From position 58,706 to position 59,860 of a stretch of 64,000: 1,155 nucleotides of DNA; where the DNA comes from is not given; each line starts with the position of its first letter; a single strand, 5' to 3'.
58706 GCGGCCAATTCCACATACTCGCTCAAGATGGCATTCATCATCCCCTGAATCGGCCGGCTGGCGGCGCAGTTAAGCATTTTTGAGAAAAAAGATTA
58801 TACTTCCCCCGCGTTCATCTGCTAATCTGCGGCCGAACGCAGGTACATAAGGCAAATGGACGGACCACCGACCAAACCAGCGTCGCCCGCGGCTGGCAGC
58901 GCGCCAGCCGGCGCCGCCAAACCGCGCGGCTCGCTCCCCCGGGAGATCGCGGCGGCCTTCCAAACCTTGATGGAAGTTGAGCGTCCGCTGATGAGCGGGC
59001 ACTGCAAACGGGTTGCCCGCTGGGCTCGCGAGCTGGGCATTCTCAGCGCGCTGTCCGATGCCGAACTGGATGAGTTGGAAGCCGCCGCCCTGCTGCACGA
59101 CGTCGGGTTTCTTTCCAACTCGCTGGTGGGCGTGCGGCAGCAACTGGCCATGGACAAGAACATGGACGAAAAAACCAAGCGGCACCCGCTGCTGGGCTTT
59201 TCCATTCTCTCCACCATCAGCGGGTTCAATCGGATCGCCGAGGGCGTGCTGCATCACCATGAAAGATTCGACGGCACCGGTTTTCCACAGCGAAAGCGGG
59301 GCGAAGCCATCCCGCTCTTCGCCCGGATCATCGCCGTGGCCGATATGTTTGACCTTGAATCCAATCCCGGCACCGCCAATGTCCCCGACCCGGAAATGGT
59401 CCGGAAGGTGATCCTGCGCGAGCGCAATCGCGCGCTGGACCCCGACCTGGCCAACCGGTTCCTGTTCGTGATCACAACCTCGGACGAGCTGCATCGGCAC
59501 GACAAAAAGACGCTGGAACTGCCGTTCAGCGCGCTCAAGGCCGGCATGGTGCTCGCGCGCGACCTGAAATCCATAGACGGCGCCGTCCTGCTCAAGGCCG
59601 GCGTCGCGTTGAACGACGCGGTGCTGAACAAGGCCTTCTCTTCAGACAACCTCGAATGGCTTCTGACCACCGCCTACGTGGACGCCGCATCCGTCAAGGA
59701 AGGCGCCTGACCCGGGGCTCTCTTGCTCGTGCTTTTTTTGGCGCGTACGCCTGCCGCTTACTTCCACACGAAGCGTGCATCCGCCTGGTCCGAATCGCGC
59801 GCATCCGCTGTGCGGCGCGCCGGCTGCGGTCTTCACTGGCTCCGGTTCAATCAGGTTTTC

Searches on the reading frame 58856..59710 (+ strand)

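Call 10: search_protein_families(library=pfam, proteins=[window:58856-59710:+], max_evalue=0.001)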
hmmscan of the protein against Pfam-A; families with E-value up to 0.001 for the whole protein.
window:58856-59710:+ (284 aa): 2 families
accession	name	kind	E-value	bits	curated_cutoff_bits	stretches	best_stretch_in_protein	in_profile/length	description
PF13487.12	HD_5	-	1e-25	90.9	27.2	1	36-167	4-138/170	HD domain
PF01966.28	HD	-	6.8e-15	55.8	22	1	48-166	3-114/116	HD domain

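Call 82: search_protein_families(library=pfam, proteins=[window:58856-59710:+], max_evalue=0.01)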
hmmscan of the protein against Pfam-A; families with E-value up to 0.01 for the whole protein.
window:58856-59710:+ (284 aa): 2 families
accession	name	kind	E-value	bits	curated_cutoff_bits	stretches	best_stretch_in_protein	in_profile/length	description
PF13487.12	HD_5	-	1e-25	90.9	27.2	1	36-167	4-138/170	HD domain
PF01966.28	HD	-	6.8e-15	55.8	22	1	48-166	3-114/116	HD domain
